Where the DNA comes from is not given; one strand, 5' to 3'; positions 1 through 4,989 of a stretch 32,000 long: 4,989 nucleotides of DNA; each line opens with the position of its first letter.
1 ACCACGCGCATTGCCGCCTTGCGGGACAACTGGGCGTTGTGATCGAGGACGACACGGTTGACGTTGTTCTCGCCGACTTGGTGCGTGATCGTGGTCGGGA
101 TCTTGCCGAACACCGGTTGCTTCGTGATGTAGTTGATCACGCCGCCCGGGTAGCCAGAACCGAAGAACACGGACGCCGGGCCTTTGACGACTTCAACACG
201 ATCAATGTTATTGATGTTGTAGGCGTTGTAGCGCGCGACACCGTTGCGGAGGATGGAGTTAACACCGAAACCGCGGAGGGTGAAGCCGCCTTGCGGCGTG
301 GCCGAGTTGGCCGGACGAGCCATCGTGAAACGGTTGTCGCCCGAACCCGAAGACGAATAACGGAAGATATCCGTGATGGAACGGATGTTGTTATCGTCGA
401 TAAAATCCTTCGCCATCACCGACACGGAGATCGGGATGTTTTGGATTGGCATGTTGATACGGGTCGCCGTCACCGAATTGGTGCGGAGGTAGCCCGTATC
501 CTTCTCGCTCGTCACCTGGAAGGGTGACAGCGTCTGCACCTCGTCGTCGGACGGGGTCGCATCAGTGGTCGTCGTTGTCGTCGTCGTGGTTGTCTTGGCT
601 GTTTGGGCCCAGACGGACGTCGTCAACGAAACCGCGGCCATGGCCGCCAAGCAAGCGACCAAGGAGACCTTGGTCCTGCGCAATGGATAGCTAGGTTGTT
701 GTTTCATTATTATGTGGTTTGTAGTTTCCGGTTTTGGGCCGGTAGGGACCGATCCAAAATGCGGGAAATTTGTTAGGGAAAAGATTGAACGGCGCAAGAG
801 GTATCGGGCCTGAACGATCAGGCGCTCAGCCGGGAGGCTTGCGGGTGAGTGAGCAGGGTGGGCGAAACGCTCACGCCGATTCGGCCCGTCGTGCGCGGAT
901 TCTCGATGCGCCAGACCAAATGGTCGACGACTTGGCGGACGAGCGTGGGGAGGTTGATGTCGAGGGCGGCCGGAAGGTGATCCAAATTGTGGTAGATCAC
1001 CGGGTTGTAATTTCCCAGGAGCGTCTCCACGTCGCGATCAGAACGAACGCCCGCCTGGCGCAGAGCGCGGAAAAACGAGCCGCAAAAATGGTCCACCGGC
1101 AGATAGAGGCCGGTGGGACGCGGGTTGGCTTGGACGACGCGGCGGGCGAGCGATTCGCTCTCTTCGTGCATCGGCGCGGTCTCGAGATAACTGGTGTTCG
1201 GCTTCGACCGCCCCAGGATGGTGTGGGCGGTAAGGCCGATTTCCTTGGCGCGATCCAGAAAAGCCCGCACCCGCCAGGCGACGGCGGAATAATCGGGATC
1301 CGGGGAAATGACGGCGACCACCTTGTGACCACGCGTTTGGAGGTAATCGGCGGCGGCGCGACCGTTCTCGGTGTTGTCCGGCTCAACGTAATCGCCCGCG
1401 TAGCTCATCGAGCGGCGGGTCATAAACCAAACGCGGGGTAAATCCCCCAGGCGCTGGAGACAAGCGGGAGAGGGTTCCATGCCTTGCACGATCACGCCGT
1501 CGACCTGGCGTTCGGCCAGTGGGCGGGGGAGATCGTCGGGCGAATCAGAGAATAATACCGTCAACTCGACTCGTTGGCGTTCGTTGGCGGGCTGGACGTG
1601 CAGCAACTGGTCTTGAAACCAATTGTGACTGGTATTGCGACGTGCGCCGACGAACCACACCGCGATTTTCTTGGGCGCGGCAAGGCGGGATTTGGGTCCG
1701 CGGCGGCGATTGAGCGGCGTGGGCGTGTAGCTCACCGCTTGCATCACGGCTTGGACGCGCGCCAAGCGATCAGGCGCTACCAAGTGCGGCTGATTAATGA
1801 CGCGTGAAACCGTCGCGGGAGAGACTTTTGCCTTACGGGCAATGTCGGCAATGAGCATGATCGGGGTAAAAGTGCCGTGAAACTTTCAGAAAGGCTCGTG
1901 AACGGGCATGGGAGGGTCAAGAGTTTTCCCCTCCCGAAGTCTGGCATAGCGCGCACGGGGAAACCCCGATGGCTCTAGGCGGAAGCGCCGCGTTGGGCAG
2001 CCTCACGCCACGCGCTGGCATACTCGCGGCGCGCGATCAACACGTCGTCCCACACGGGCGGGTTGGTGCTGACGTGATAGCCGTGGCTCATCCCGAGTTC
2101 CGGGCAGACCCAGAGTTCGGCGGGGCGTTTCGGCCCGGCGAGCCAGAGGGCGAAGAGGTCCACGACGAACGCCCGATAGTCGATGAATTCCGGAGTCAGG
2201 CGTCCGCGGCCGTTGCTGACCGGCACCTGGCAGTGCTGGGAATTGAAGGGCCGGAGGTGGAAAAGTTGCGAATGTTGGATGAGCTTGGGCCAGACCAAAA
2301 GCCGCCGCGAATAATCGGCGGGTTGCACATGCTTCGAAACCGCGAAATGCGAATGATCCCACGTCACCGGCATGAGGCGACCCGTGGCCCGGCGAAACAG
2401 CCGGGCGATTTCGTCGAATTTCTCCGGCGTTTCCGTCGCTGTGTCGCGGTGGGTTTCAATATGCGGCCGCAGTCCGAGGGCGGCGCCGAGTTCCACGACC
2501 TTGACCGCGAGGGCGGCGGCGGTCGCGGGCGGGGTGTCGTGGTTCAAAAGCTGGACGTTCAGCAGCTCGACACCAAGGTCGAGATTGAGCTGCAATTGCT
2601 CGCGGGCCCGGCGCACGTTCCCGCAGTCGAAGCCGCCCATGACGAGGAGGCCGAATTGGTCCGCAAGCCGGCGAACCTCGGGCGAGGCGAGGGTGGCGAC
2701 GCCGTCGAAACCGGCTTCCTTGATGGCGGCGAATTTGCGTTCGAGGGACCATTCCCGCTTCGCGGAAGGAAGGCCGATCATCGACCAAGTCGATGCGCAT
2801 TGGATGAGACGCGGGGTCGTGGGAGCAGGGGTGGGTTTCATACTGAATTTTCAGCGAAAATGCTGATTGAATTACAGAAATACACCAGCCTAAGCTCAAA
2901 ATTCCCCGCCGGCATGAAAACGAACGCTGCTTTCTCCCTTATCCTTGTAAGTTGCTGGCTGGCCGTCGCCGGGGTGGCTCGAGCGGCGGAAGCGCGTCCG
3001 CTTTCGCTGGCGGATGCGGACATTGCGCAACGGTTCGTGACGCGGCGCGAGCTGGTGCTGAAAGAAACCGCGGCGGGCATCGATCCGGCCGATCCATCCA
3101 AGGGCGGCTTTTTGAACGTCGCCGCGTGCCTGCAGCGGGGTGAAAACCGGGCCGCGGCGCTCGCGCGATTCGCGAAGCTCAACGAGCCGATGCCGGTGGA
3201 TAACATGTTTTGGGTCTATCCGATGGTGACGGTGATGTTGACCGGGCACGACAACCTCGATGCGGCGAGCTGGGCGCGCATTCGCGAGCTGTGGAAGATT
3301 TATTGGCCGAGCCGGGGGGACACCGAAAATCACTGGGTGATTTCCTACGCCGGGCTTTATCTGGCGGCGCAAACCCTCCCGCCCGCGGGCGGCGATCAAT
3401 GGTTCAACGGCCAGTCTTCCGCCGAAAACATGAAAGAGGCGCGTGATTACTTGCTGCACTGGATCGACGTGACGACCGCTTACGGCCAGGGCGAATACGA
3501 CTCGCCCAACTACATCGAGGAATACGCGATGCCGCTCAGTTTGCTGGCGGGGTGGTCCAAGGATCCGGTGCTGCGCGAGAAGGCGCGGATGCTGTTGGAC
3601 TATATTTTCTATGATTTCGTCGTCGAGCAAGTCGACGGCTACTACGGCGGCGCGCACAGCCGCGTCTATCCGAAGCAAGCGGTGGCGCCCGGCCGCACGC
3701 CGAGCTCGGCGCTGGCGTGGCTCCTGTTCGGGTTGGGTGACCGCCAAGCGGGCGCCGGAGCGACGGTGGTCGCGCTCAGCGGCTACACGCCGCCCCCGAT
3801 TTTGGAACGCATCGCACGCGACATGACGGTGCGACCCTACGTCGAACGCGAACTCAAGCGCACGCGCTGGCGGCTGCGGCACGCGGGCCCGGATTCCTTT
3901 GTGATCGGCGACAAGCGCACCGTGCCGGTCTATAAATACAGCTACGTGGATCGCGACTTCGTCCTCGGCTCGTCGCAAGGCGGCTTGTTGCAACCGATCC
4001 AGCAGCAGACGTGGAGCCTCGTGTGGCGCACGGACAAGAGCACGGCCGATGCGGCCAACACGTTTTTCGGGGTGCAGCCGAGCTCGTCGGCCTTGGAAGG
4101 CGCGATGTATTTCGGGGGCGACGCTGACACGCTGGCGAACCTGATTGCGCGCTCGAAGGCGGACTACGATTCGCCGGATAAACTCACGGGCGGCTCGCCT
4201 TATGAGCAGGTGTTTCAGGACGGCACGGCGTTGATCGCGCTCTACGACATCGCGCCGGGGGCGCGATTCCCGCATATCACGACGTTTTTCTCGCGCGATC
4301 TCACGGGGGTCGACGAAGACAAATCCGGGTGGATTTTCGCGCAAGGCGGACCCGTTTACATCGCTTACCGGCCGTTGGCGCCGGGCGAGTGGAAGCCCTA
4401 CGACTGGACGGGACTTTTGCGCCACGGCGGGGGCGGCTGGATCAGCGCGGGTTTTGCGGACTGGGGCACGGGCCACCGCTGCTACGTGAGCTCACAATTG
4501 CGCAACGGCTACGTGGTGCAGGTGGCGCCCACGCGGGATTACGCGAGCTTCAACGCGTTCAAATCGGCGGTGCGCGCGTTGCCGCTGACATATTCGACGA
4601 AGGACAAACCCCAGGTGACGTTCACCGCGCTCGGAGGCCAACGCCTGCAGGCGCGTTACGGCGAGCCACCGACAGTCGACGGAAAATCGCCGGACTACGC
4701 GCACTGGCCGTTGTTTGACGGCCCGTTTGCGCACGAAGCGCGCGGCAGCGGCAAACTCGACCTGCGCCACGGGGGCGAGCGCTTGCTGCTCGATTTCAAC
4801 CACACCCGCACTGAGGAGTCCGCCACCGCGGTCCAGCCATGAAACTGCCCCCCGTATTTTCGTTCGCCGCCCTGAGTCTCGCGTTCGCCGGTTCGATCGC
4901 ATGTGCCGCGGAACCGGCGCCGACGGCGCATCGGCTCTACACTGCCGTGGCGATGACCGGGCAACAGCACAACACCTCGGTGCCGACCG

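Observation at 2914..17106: Three paralogous pairs of an unassigned secreted ~630-aa protein (T) with a six-Asp-box BNR propeller (B): candidate undescribed glycan-processing module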

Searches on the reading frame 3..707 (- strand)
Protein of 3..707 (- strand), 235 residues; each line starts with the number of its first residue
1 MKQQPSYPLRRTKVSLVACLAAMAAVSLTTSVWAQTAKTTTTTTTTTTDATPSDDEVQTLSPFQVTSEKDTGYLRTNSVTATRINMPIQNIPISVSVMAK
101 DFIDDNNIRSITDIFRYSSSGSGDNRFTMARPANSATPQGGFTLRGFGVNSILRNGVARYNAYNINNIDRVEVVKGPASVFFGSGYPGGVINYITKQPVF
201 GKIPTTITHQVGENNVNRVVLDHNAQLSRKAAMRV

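Call 54: search_protein_families(library=pfam, proteins=[window:3-707:-], max_evalue=0.01)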
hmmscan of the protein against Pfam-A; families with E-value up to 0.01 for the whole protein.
seq(235 aa): 1 family
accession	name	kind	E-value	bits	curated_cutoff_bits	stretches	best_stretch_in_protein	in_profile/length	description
PF07715.20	Plug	-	4.6e-15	56.5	23.9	1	88-190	2-107/107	TonB-dependent Receptor Plug Domain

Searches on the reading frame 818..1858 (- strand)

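Call 13: search_protein_families(library=pfam, proteins=[window:818-1858:-], max_evalue=0.001)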
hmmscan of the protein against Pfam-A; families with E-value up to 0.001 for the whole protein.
window:818-1858:- (346 aa): 4 families
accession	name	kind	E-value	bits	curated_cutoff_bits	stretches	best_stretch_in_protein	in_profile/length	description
PF00356.27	LacI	-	2.1e-13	50.3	27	1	3-46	2-45/46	Bacterial regulatory proteins, lacI family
PF00532.27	Peripla_BP_1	-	1.7e-07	31.5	22.2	1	75-212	10-155/281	Periplasmic binding proteins and sugar binding domain of LacI family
PF13377.12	Peripla_BP_3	-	3.5e-06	27.6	26.5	1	170-325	1-152/167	Periplasmic binding protein-like domain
PF13407.12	Peripla_BP_4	-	0.00013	22.1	35.1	1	155-274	96-210/258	Periplasmic binding protein domain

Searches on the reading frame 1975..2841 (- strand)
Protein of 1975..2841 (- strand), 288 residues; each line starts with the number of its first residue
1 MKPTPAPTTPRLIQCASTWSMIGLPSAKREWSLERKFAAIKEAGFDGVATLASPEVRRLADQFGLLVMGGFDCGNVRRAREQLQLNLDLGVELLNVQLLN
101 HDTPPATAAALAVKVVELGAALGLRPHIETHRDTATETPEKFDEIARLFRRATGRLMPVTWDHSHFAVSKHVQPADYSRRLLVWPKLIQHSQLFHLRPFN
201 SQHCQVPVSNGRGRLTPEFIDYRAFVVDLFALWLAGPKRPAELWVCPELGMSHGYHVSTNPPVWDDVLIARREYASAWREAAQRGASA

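Call 85: search_protein_families(library=pfam, proteins=[window:1975-2841:-], max_evalue=1)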
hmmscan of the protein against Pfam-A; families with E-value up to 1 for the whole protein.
window:1975-2841:- (288 aa): 1 family
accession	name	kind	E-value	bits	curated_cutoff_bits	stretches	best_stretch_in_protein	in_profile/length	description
PF01261.30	AP_endonuc_2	-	0.0015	18.7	31.1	1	38-200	2-192/249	Xylose isomerase-like TIM barrel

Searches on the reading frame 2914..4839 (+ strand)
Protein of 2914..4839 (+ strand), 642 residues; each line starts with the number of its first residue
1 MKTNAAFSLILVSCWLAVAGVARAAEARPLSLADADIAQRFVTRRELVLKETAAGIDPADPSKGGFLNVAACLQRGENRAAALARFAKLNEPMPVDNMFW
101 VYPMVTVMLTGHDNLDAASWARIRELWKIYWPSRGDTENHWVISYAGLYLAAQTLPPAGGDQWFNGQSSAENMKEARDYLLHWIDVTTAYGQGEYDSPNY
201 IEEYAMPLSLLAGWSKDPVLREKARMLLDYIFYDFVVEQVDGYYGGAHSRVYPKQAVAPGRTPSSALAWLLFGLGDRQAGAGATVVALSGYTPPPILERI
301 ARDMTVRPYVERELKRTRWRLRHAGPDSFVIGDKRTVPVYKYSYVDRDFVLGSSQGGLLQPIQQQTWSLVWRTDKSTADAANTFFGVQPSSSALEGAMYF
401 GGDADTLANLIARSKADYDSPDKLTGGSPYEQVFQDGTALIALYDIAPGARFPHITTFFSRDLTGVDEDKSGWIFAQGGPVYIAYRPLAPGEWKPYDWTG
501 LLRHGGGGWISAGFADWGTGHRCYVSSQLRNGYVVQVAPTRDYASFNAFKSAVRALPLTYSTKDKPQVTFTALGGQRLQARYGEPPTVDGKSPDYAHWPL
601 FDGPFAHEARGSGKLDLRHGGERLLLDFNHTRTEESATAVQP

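Call 5: search_protein_families(library=pfam, proteins=[window:2914-4839:+], max_evalue=1)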
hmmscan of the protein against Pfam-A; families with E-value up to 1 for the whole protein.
window:2914-4839:+ (642 aa): 0 families

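Call 6: search_protein_families(library=ncbifam, proteins=[window:2914-4839:+], max_evalue=1)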
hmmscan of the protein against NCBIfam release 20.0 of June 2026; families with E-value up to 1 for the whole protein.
window:2914-4839:+ (642 aa): 0 families
